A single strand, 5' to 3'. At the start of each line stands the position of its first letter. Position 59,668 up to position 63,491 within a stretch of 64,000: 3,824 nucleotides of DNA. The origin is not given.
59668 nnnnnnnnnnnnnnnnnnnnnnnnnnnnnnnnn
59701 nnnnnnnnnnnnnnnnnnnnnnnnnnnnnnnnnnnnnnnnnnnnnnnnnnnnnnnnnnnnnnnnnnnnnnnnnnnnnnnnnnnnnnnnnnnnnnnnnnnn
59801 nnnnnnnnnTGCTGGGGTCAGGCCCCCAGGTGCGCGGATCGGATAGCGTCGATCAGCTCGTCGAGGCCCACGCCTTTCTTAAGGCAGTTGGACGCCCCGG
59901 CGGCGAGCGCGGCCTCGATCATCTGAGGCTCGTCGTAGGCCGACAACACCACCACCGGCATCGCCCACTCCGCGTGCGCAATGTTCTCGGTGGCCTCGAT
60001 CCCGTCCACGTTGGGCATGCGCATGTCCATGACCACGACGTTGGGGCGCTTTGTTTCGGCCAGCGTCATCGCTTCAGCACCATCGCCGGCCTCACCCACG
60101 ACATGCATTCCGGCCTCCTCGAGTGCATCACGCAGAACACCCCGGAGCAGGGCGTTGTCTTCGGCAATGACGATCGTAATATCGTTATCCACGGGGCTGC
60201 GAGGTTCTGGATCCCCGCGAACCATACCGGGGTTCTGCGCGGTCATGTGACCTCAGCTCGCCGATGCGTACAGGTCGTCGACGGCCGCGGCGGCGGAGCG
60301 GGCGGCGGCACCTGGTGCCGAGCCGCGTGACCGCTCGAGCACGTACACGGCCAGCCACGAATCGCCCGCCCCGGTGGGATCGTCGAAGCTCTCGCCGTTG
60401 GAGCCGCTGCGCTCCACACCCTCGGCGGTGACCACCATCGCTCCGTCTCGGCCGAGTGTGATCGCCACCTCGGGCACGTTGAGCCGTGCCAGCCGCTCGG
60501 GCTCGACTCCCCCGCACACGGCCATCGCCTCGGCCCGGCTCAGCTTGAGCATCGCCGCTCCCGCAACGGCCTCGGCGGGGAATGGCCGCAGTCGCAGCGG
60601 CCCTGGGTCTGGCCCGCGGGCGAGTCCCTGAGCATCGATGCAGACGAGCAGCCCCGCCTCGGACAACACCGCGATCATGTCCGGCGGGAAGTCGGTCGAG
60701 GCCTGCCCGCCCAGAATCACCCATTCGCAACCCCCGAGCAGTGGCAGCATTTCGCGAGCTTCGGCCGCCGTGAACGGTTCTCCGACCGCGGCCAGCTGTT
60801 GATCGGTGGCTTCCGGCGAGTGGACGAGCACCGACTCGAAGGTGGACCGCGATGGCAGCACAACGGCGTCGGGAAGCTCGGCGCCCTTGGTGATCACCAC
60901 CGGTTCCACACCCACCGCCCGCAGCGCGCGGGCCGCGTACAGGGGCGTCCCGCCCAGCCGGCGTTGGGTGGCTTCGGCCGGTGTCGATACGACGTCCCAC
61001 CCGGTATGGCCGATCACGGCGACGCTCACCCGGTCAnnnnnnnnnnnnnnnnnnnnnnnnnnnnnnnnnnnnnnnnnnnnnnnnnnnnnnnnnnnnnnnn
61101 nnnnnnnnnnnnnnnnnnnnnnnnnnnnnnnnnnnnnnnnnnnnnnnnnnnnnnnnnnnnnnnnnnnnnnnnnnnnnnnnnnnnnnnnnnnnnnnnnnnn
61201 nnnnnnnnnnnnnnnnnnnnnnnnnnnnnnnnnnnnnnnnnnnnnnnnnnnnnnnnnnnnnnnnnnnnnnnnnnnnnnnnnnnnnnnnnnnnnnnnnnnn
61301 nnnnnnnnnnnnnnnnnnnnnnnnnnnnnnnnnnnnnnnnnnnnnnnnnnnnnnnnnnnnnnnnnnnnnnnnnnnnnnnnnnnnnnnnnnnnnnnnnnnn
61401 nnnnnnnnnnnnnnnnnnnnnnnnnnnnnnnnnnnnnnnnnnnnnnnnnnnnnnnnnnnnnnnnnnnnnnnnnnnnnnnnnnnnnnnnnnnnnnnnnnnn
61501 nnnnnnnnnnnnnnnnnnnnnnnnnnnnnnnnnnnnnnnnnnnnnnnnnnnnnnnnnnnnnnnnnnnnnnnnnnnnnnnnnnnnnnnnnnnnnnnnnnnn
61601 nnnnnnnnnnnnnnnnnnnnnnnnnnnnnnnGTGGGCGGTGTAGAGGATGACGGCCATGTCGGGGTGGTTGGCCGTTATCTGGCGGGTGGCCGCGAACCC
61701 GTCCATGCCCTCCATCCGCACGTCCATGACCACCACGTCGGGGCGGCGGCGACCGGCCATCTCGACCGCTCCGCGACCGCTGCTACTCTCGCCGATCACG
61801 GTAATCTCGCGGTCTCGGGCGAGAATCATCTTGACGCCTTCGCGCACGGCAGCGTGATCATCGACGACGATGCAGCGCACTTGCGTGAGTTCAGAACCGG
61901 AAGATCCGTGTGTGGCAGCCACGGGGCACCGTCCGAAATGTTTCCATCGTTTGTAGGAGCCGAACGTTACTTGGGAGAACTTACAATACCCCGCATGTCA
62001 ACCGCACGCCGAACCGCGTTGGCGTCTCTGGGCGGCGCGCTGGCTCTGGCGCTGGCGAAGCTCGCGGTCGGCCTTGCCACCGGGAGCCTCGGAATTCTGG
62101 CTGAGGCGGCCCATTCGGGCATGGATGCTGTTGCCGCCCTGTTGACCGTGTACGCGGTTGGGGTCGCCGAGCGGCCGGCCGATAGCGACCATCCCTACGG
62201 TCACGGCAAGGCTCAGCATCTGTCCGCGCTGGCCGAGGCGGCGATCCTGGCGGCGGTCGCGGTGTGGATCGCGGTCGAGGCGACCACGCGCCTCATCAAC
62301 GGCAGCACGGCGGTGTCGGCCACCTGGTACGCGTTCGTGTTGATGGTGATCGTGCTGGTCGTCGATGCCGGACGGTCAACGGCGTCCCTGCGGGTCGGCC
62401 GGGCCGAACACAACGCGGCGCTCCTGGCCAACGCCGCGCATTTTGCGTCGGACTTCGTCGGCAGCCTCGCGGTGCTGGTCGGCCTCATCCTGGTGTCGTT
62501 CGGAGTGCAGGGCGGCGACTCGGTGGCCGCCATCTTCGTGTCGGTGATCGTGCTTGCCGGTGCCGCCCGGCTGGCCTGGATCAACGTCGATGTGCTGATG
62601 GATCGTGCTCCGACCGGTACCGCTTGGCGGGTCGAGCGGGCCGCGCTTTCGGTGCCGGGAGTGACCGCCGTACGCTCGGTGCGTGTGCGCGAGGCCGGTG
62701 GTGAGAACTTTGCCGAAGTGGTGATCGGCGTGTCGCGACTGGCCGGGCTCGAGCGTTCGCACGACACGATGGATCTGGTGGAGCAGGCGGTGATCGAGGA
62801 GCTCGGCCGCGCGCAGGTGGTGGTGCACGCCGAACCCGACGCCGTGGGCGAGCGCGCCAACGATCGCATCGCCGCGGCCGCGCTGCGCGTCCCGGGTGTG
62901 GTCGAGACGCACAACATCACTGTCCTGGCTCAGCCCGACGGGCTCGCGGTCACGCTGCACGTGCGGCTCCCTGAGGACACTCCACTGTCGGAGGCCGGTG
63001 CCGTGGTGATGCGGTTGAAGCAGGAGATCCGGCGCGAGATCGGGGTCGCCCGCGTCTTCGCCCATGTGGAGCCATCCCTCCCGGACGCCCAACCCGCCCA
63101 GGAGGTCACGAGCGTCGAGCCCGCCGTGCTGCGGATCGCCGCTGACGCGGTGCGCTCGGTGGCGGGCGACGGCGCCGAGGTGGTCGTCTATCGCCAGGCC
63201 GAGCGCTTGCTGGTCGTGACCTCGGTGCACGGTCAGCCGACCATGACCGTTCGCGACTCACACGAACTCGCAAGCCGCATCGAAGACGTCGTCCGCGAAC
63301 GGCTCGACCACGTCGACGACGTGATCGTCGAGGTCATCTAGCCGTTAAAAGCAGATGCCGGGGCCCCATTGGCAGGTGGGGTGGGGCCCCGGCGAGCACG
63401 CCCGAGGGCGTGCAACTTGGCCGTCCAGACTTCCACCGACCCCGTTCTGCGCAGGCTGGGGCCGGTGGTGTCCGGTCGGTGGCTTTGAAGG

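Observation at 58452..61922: Six-gene operon that looks like a compact Spo0F/Spo0B/Spo0A-style phosphorelay wired to a PfkB kinase and two F420-type oxidoreductases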

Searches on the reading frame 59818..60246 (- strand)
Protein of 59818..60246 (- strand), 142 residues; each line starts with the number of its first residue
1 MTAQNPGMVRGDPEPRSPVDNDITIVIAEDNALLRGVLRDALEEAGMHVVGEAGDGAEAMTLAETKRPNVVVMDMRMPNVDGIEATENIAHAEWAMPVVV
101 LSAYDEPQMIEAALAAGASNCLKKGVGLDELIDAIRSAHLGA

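Call 3: search_protein_families(library=pfam, proteins=[window:59818-60246:-], max_evalue=0.01)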
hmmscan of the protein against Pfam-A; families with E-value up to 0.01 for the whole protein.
window:59818-60246:- (142 aa): 1 family
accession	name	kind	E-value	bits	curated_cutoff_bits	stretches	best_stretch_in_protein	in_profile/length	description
PF00072.30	Response_reg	-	3.7e-29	101.6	30.2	1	25-136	1-111/111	Response regulator receiver domain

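Call 5: search_protein_families(library=ncbifam, proteins=[window:59818-60246:-], max_evalue=0.001)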
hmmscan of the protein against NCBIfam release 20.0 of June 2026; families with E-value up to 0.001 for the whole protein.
window:59818-60246:- (142 aa): 93 families (the best 25 are shown)
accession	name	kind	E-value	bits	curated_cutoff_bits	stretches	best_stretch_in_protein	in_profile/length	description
NF007018.1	PRK09483.1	equivalog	1.2e-21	77.4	280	1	23-141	2-121/217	UvrY/SirA/GacA family response regulator transcription factor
NF041367.1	CheY_Halo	equivalog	6.3e-21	74.9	200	1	25-136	1-111/114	chemotaxis protein CheY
NF001965.0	PRK00742.1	subfamily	8.1e-20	71.3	293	1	22-125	3-108/357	chemotaxis-specific protein-glutamate methyltransferase CheB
NF052445.1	RespRegMctR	equivalog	3.3e-19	69.1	300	1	23-140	2-120/205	two-component system response regulator MctR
NF009206.0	PRK12555.1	subfamily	3.9e-18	65.5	342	1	23-124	1-104/340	chemotaxis-specific protein-glutamate methyltransferase CheB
NF007935.0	PRK10651.1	equivalog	8e-18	64.4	250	1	20-141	4-126/216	two-component system response regulator NarL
TIGR02875.1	spore_0_A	equivalog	3.4e-17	62.6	200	1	22-137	2-120/262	sporulation transcription factor Spo0A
NF008469.0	PRK11361.1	equivalog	3.4e-17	62.3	714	1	24-135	6-116/461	acetoacetate metabolism transcriptional regulator AtoC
NF007820.0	PRK10529.1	equivalog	1.1e-16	60.9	325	1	24-138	3-115/225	two-component system response regulator KdpE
NF047785.1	respo_reg_MadR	equivalog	2.7e-16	59.6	300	1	23-138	1-120/209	MadR family response regulator transcription factor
NF007969.0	PRK10693.1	equivalog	3e-16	59.4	329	1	24-126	9-110/337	two-component system response regulator RssB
TIGR01818.1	ntrC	equivalog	1.5e-15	57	558.6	1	25-137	1-112/463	nitrogen regulation protein NR(I)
NF041733.1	resp_reg_CseB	equivalog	1.9e-15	56.9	350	1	24-138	2-114/228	two-component system response regulator CseB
NF008099.0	PRK10841.1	equivalog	6.5e-15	54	920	1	18-135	820-936/949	two-component system sensor histidine kinase RcsC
NF007708.0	PRK10403.1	equivalog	9.8e-15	54.6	343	1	23-139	7-124/215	nitrate/nitrite response regulator protein NarP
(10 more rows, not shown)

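Call 25: find_related_loci(query=A2, collection=metagenome_contigs, flank=5000)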
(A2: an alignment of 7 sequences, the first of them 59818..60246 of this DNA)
Query A2 (142 aa) in metagenome_contigs; peptide patterns used: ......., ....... (x = any residue, [..] = any of these).
244 stretches matched a pattern; 158 encode a relative of the query (tblastn E <= 1e-3); the best 80 are kept; 80 distinct loci.
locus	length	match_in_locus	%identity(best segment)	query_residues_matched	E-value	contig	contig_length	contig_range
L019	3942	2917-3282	84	18-139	3e-63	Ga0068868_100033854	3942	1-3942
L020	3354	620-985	84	18-139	3e-63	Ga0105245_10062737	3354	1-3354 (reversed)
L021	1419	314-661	87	23-138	5e-65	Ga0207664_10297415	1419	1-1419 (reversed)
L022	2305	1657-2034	79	16-141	2e-62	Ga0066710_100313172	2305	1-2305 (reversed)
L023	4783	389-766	79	16-141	4e-61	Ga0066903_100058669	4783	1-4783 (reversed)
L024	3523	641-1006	82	18-139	5e-61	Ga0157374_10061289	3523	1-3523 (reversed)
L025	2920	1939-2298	84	21-140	4e-61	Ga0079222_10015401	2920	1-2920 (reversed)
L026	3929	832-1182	86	23-139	1e-60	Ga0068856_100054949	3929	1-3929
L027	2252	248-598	86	23-139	2e-61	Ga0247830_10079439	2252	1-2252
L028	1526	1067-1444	79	16-141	4e-63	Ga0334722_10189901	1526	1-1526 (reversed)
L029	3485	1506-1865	84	21-140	8e-61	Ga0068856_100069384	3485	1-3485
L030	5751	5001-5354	86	21-138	1e-60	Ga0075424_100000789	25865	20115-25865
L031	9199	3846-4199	86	21-138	8e-61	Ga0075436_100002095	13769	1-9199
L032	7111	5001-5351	86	23-139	1e-60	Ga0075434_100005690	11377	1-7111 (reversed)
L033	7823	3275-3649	82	15-139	3e-60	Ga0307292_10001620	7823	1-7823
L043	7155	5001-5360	83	19-138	7e-60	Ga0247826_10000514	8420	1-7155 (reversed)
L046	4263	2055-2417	80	19-139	3e-59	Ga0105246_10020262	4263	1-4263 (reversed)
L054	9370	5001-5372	79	15-138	1e-58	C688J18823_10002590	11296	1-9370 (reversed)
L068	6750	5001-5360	83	19-138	3e-56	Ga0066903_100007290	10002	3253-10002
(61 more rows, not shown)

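Call 65: search_protein_families(library=pfam, proteins=[L030:3336-4178:+, L032:3424-4254:+, L046:640-1287:+, L043:3297-4187:+, L054:2532-3419:+, L068:3374-4201:+], max_evalue=0.01)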
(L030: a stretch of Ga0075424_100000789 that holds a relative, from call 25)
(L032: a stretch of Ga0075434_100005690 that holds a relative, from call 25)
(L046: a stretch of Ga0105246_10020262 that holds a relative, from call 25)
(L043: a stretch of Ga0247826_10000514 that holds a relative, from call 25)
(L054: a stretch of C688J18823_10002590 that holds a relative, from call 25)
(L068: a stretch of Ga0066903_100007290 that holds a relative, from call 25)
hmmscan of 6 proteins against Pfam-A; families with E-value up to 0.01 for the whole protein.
L030:3336-4178:+ (280 aa): 3 families
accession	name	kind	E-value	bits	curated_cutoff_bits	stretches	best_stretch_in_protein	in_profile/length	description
PF07730.19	HisKA_3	-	3.5e-09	37.5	24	1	80-146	1-66/68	Histidine kinase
PF02518.31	HATPase_c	-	2.2e-05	25.3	26.4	1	189-275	4-110/111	Histidine kinase-, DNA gyrase B-, and HSP90-like ATPase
PF19744.4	DUF6232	-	0.0063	17.4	27.4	0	11-65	34-92/117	Family of unknown function (DUF6232)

L032:3424-4254:+ (276 aa): 5 families
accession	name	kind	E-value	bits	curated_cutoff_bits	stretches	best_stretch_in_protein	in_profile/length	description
PF07730.19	HisKA_3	-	2.5e-11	44.4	24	1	78-144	1-66/68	Histidine kinase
PF02518.31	HATPase_c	-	4.9e-09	37.1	26.4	1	187-275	4-109/111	Histidine kinase-, DNA gyrase B-, and HSP90-like ATPase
PF13581.12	HATPase_c_2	-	0.0004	20.8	27.4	1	187-249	30-108/127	Histidine kinase-like ATPase domain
PF09976.15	TPR_21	-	0.00072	19.8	25.5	1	37-167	13-145/193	Tetratricopeptide repeat-like domain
PF07690.21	MFS_1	-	0.009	15.4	33.4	0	4-67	115-185/347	Major Facilitator Superfamily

L046:640-1287:+ (215 aa): 1 family
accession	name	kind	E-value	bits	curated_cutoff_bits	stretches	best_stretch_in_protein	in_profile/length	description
PF07730.19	HisKA_3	-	1.6e-10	41.8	24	1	27-95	1-68/68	Histidine kinase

L043:3297-4187:+ (296 aa): 1 family
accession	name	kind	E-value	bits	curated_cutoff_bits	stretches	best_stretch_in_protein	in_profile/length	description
PF07730.19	HisKA_3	-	3.8e-12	47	24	1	105-172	1-67/68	Histidine kinase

L054:2532-3419:+ (295 aa): 1 family
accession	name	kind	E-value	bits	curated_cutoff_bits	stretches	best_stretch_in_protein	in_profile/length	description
PF07730.19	HisKA_3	-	6.6e-11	43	24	1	105-172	1-67/68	Histidine kinase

L068:3374-4201:+ (275 aa): 1 family
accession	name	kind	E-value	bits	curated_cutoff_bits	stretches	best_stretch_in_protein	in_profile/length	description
PF07730.19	HisKA_3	-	2.7e-09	37.9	24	1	85-150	1-65/68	Histidine kinase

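Call 68: search_protein_families(library=pfam, proteins=[L054:4144-4974:-], max_evalue=0.001)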
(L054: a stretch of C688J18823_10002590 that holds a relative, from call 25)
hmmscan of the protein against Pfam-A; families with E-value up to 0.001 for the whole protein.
L054:4144-4974:- (276 aa): 1 family
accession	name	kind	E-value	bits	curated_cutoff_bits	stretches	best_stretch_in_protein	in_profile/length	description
PF02567.21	PhzC-PhzF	-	9e-47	160.3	27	1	17-268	2-278/281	Phenazine biosynthesis-like protein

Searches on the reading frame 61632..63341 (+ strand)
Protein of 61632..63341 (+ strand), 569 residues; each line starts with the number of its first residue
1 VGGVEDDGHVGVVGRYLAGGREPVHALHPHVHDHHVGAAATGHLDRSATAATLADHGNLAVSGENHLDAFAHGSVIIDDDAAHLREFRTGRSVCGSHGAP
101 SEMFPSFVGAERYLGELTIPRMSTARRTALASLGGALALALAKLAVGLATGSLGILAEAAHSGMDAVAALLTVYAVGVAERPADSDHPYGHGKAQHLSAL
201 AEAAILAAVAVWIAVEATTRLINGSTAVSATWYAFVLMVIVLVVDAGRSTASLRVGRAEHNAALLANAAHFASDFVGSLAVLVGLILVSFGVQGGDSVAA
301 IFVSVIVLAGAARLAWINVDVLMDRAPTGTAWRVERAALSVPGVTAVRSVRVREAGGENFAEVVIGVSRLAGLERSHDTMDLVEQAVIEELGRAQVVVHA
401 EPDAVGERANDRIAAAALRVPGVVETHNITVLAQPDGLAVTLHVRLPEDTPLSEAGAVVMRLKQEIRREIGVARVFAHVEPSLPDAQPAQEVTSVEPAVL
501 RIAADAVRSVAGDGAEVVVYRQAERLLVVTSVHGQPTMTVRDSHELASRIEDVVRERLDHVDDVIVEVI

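Call 3: search_protein_families(library=pfam, proteins=[window:61632-63341:+], max_evalue=0.01)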
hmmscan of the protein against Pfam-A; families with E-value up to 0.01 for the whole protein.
window:61632-63341:+ (569 aa): 2 families
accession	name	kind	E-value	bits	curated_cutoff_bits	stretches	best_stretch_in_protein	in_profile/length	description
PF01545.26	Cation_efflux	-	9.8e-40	136.9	26.6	1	131-323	3-198/198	Cation efflux family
PF16916.11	ZT_dimer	-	2.6e-31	107.9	26.7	3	333-402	8-77/78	Dimerisation domain of Zinc Transporter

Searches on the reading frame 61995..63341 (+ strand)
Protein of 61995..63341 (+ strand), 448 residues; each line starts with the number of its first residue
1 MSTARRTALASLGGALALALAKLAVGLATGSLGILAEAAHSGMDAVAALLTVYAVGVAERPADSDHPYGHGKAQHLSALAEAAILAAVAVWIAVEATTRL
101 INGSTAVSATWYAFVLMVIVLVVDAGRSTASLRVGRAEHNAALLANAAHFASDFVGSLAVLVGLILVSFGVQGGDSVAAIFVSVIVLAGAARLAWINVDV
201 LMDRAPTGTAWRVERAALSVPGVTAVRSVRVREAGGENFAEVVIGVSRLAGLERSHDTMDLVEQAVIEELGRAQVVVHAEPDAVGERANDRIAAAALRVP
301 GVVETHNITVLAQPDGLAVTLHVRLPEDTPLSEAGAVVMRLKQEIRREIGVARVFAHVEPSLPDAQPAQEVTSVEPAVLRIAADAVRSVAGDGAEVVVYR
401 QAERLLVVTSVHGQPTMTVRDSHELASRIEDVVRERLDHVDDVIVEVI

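Call 68: search_protein_families(library=pfam, proteins=[window:61995-63341:+], max_evalue=0.001)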
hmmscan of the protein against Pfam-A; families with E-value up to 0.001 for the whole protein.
window:61995-63341:+ (448 aa): 2 families
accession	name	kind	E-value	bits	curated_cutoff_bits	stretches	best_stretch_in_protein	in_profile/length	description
PF01545.26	Cation_efflux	-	6.2e-40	137.5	26.6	1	10-202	3-198/198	Cation efflux family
PF16916.11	ZT_dimer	-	1e-31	109.2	26.7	2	212-281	8-77/78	Dimerisation domain of Zinc Transporter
